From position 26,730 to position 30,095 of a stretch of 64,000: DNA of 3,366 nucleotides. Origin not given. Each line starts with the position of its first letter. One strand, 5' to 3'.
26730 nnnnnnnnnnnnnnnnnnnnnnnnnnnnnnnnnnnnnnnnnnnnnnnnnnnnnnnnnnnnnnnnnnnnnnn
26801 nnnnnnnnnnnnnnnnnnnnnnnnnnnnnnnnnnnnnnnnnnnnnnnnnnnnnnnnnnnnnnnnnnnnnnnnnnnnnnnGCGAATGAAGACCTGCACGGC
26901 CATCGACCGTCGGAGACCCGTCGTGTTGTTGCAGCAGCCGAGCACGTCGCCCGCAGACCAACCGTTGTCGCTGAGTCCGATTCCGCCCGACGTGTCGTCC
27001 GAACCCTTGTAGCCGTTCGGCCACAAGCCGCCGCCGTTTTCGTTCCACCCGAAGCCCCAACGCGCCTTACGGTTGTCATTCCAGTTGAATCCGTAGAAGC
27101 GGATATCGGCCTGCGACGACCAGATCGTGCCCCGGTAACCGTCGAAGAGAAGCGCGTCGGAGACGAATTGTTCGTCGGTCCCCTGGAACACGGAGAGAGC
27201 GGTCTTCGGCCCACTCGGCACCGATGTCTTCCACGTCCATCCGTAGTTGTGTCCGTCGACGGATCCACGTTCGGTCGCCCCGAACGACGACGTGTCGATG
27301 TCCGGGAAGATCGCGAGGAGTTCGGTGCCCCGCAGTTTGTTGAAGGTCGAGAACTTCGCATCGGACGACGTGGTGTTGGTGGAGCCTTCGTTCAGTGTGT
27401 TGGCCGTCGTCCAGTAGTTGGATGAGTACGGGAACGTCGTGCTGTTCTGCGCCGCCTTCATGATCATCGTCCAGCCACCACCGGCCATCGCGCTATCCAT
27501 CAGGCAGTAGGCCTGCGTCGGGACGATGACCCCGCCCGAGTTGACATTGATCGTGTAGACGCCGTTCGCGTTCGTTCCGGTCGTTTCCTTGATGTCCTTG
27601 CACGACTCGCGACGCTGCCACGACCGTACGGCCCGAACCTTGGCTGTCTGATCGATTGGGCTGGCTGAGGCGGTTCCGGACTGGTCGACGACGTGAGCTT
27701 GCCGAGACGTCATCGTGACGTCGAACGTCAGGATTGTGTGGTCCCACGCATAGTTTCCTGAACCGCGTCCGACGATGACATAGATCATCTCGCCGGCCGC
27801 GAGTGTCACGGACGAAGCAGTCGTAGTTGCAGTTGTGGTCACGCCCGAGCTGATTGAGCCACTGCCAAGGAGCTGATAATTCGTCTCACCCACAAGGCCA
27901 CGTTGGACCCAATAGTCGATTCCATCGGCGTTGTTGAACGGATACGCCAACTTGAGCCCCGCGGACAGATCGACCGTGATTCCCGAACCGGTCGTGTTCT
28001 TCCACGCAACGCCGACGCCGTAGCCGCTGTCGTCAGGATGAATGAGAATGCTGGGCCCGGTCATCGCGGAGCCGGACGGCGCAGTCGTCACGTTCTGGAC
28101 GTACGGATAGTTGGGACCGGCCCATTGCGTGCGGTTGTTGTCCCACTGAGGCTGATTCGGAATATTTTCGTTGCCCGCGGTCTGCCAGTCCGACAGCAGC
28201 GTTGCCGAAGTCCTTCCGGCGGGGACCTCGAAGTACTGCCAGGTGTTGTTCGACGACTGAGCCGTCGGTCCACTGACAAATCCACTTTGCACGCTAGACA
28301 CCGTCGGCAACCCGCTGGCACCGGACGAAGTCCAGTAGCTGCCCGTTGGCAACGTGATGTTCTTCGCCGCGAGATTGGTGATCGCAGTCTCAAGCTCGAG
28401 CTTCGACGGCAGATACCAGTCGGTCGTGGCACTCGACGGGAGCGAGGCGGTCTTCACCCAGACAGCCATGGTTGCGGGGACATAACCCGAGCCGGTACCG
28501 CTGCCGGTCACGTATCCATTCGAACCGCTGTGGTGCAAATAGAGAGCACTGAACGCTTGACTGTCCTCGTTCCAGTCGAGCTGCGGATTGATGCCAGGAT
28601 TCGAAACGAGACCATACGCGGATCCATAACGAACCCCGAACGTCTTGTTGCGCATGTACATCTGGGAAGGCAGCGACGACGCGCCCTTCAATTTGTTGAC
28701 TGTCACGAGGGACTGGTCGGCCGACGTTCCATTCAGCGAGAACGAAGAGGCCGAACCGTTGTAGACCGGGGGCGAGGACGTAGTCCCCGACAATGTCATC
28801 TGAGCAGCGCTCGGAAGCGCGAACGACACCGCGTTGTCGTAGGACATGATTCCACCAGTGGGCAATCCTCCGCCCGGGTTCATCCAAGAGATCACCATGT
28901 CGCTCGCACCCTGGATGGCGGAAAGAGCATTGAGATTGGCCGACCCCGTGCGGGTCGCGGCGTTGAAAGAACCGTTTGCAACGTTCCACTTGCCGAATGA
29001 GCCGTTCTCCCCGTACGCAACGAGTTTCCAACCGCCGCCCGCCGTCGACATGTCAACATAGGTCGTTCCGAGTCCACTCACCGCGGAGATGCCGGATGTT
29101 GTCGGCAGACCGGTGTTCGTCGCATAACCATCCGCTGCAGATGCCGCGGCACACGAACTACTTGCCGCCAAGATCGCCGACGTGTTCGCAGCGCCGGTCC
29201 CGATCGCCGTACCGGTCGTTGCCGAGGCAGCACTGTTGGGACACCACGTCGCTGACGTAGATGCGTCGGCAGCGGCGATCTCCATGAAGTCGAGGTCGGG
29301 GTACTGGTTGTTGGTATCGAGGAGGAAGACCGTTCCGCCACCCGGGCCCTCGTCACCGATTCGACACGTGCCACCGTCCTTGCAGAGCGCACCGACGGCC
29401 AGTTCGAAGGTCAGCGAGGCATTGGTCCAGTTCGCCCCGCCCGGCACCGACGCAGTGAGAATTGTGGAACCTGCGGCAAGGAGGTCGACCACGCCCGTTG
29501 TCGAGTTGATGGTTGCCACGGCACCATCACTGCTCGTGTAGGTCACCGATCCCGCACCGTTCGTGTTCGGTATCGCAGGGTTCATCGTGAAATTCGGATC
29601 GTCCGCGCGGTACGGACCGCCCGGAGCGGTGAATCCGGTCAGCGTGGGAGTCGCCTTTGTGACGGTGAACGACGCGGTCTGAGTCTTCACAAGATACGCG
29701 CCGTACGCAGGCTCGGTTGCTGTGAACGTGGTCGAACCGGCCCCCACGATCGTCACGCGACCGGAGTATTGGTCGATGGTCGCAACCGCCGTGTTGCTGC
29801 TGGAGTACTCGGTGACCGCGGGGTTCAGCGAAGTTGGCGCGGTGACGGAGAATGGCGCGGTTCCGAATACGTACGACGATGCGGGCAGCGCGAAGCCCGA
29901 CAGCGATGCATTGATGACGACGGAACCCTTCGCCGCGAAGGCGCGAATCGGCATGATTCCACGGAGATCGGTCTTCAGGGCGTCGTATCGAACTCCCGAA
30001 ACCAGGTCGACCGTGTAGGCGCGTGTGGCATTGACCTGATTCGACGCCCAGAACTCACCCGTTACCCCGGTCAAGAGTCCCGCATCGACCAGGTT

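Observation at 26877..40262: A 4461-aa lipoprotein with an unusually eclectic, partly eukaryote-like domain mosaic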

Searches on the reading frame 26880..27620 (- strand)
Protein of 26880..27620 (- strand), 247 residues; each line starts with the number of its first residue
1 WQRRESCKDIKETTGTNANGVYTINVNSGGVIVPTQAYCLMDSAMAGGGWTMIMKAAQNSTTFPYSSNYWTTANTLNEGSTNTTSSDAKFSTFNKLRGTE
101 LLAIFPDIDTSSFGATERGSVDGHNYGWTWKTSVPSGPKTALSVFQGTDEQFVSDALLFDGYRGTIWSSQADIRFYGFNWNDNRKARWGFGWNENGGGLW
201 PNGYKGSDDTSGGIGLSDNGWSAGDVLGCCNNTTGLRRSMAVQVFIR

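Call 38: search_solved_structures(query=window:26880-27620:-, max_evalue=10, show_alignments=2)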
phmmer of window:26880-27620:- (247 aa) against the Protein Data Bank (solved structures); distinct sequences matched with E-value up to 10: 2.
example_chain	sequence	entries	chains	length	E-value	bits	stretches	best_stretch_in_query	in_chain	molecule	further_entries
7e1e_A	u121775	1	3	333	0.00016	24.6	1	4-72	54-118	Serum lectin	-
2ivf_B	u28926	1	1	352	0.3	13.9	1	172-204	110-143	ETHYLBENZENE DEHYDROGENASE BETA-SUBUNIT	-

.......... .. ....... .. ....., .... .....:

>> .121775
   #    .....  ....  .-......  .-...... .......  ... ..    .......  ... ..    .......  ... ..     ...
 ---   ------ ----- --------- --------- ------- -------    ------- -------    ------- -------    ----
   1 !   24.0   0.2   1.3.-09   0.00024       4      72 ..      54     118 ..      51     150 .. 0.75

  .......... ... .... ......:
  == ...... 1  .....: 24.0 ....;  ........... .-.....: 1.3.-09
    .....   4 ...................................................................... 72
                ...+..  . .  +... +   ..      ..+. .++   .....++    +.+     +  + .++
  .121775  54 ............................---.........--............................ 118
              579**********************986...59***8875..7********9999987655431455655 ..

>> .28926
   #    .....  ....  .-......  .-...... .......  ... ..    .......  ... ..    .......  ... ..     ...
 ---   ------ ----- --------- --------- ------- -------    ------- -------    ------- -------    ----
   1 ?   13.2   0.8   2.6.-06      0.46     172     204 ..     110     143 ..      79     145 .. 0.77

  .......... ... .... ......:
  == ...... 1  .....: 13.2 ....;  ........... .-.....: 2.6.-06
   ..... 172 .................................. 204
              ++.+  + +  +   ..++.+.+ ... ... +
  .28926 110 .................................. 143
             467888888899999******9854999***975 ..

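Call 45: search_solved_structures(query=A4, max_evalue=1, show_alignments=2)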
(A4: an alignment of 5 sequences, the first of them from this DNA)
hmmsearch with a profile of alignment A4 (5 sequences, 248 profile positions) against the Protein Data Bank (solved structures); distinct sequences matched with E-value up to 1: 3.
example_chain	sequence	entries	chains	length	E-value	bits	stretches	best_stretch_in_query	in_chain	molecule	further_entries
7e1e_A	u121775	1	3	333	2.6e-05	27.2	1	4-99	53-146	Serum lectin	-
4wmo_F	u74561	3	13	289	0.0032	20.3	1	6-94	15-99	XEEL protein | Xenopus Embryonic Epidermal Lectin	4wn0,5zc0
6jhs_E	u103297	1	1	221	0.73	12.6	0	37-84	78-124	FAB Heavy Chain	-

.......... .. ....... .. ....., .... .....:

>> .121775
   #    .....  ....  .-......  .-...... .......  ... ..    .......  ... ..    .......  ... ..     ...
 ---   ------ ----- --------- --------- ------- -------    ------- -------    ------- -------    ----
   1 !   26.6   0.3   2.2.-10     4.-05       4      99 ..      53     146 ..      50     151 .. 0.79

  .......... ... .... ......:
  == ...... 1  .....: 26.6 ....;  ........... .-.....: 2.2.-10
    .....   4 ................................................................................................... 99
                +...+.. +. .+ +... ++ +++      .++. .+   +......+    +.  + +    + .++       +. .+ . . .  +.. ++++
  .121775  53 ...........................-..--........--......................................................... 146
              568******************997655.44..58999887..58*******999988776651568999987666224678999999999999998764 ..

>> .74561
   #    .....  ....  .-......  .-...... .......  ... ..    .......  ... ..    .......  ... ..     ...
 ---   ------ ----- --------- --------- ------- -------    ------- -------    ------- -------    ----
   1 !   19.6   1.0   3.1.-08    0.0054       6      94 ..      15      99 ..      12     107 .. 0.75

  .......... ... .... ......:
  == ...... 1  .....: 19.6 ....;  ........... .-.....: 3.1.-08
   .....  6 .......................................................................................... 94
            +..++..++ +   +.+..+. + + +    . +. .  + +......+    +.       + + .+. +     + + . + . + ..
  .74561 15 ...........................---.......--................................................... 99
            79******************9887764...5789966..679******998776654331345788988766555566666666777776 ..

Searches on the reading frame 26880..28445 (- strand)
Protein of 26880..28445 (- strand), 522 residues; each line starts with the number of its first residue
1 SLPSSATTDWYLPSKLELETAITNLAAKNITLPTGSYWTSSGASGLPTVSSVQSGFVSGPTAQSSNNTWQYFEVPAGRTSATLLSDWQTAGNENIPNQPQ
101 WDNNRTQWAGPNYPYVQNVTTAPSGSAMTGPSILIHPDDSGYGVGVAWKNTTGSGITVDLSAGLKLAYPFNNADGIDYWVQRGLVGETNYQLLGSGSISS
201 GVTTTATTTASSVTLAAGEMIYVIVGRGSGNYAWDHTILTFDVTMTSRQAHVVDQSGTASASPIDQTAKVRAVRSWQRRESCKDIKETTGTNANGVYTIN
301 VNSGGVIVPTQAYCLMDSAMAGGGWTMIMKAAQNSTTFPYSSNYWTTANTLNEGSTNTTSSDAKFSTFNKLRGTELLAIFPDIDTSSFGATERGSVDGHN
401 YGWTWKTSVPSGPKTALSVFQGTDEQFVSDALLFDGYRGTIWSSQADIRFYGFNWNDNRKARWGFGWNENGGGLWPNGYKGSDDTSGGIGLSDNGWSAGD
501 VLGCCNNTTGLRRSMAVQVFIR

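Call 17: search_protein_families(library=pfam, proteins=[window:26880-28445:-], max_evalue=1)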
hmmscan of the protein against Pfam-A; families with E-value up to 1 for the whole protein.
window:26880-28445:- (522 aa): 0 families

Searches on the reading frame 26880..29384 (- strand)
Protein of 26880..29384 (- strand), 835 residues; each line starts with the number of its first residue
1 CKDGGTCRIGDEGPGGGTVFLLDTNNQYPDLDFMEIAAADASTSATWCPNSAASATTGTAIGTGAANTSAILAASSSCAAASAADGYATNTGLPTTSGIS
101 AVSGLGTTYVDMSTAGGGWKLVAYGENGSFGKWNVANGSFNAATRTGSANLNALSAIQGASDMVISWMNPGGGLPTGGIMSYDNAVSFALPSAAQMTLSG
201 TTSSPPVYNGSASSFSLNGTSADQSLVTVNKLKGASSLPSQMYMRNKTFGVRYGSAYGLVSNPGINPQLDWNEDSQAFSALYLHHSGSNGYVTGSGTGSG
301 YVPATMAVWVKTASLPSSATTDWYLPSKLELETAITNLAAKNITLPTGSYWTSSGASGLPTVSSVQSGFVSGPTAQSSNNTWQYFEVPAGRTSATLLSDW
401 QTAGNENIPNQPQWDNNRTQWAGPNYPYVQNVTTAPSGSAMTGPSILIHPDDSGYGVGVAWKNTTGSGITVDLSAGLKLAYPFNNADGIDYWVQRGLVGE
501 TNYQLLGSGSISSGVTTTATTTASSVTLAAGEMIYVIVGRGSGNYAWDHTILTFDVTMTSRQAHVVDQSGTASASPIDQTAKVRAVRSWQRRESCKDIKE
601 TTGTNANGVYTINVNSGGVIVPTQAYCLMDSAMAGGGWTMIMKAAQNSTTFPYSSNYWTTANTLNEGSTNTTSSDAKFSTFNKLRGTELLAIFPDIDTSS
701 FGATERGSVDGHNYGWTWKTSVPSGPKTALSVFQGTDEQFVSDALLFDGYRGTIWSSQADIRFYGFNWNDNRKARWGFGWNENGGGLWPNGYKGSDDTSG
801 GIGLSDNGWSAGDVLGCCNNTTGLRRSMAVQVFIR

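Call 20: find_homologous_proteins(query=window:26880-29384:-, max_evalue=0.001)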
Query window:26880-29384:- (835 aa): 12 proteins with E <= 0.001 among 8000 candidates.
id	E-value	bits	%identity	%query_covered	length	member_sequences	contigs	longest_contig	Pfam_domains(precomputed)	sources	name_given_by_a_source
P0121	6.4e-289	979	70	62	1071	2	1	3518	PF07603.18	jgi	jgi:hypothetical protein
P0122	3.4e-218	745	60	62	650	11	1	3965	PF00147.24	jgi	jgi:hypothetical protein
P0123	2.7e-74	269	56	29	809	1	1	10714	PF21722.5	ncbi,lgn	-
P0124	4.6e-72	262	56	28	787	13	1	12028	PF21722.5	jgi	jgi:hypothetical protein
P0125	4.0e-70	255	57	26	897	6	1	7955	PF21722.5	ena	-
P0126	4.7e-68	248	55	26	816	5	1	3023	PF21722.5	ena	-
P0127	1.5e-67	247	56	26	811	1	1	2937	PF21722.5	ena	-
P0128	3.6e-67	246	56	26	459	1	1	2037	PF21722.5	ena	-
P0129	4.5e-67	245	55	26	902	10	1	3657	PF21722.5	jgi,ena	jgi:hypothetical protein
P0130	7.8e-66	241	56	26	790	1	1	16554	PF21722.5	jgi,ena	-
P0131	1.5e-64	237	42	24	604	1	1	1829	-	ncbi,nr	ncbi:MAG: hypothetical protein EBS60_06800, partial [Verrucomicrobia bacterium]|nr:hypothetical prot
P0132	3.2e-58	216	57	14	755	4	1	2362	PF07603.18,PF02368.25,PF26918.1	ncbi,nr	ncbi:MAG: hypothetical protein FGM42_10165, partial [Ilumatobacteraceae bacterium]|nr:hypothetical p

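Call 79: search_protein_families(library=pfam, proteins=[P0123, P0125, P0131, P0121, P0122], max_evalue=0.01)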
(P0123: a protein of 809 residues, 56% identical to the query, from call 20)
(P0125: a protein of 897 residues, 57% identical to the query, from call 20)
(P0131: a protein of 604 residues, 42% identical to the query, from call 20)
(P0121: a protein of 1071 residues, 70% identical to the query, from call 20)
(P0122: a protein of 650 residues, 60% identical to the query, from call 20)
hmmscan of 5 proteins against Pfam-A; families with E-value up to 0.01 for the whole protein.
P0123 (809 aa): 1 family
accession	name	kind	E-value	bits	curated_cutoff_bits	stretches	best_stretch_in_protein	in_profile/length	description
PF21722.4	Gly_rich_2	-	7.9e-17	62.5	24.3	1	287-542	3-225/226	Glycine-rich domain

P0125 (897 aa): 2 families
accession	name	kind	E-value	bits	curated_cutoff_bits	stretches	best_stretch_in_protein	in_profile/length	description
PF21722.4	Gly_rich_2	-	4.3e-17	63.3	24.3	1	276-532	2-225/226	Glycine-rich domain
PF23197.1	IG_AIR9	-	8.7e-05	22.7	27.5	1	548-610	9-70/87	AIR9 A9 domain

P0131 (604 aa): 1 family
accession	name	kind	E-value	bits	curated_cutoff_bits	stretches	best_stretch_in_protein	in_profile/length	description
PF17963.7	Big_9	-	0.0049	18.2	23.6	0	236-275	49-88/89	Bacterial Ig domain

P0121 (1071 aa): 2 families
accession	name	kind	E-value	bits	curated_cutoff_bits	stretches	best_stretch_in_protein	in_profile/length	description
PF07603.17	Lcl_C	-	3e-09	37.6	34.9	1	206-282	38-117/117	Lcl C-terminal domain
PF02368.24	Big_2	-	0.0041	17.5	22.8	1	315-360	25-69/79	Bacterial Ig-like domain (group 2)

P0122 (650 aa): 3 families
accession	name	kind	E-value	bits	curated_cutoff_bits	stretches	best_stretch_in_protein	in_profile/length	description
PF00147.23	Fibrinogen_C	-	1.7e-05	25.2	22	1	409-467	4-57/221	Fibrinogen beta and gamma chains, C-terminal globular domain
PF02368.24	Big_2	-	0.0002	21.7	22.8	1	14-54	32-71/79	Bacterial Ig-like domain (group 2)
PF07603.17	Lcl_C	-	0.0074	17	34.9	0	112-173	19-90/117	Lcl C-terminal domain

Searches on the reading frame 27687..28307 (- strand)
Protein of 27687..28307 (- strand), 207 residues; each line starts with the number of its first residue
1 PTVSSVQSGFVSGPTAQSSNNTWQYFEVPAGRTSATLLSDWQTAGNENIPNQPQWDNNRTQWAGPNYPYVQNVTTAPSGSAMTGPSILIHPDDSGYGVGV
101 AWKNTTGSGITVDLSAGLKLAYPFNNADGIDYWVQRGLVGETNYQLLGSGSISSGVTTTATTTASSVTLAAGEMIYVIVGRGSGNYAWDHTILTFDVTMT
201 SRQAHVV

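Call 49: search_solved_structures(query=A5, max_evalue=10, show_alignments=1)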
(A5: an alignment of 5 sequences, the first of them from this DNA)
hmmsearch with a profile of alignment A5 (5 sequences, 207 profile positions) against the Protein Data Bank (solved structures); distinct sequences matched with E-value up to 10: 2.
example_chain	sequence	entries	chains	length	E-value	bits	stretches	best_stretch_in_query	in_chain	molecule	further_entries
9avo_C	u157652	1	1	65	0.49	13.2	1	143-201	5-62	Protein GD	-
6u8c_A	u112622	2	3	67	0.72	12.6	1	143-201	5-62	Protein G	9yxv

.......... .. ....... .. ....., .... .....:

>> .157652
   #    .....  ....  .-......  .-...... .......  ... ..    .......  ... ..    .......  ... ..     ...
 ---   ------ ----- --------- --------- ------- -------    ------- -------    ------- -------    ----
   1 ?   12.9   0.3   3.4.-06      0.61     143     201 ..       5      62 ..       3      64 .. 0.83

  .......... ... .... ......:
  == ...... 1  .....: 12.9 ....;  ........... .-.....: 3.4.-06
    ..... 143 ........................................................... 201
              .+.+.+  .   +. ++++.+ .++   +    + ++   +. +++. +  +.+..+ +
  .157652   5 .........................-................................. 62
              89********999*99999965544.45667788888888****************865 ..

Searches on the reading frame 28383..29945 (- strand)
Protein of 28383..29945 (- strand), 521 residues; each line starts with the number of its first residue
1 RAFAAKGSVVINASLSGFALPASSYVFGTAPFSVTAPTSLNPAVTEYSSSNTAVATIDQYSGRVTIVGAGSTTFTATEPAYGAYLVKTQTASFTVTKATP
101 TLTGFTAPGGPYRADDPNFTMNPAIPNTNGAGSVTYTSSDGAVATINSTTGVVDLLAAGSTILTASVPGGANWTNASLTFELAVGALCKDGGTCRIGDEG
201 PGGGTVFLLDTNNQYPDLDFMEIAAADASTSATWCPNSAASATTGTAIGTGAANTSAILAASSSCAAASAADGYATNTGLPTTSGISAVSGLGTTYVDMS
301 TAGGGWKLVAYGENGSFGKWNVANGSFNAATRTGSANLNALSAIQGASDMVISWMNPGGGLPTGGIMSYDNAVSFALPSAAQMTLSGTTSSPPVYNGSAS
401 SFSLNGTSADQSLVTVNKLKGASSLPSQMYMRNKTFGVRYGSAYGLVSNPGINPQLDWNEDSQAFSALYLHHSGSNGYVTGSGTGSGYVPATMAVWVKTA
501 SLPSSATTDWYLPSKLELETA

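Call 17: search_protein_families(library=pfam, proteins=[window:28383-29945:-], max_evalue=1)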
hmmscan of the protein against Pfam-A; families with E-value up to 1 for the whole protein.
window:28383-29945:- (521 aa): 1 family
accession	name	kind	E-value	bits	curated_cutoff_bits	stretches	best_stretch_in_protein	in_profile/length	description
PF02368.24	Big_2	-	3.1e-06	27.5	22.8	2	41-78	32-68/79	Bacterial Ig-like domain (group 2)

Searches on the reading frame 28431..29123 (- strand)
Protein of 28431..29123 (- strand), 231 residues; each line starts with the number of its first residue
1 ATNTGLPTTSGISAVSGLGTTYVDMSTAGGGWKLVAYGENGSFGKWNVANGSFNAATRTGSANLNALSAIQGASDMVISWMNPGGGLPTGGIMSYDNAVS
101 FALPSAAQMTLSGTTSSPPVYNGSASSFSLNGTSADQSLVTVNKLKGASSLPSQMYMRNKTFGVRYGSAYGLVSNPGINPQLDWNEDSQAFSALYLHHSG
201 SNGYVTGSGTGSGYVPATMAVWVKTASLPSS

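Call 46: search_solved_structures(query=A3, max_evalue=10, show_alignments=1)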
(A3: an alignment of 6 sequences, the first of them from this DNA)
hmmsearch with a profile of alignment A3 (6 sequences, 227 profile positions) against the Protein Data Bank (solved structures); distinct sequences matched with E-value up to 10: 1.
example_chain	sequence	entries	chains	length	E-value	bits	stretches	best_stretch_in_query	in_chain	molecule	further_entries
6xyw_Aa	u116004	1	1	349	1.3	11.7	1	97-162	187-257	60S ribosomal protein L2, mitochondrial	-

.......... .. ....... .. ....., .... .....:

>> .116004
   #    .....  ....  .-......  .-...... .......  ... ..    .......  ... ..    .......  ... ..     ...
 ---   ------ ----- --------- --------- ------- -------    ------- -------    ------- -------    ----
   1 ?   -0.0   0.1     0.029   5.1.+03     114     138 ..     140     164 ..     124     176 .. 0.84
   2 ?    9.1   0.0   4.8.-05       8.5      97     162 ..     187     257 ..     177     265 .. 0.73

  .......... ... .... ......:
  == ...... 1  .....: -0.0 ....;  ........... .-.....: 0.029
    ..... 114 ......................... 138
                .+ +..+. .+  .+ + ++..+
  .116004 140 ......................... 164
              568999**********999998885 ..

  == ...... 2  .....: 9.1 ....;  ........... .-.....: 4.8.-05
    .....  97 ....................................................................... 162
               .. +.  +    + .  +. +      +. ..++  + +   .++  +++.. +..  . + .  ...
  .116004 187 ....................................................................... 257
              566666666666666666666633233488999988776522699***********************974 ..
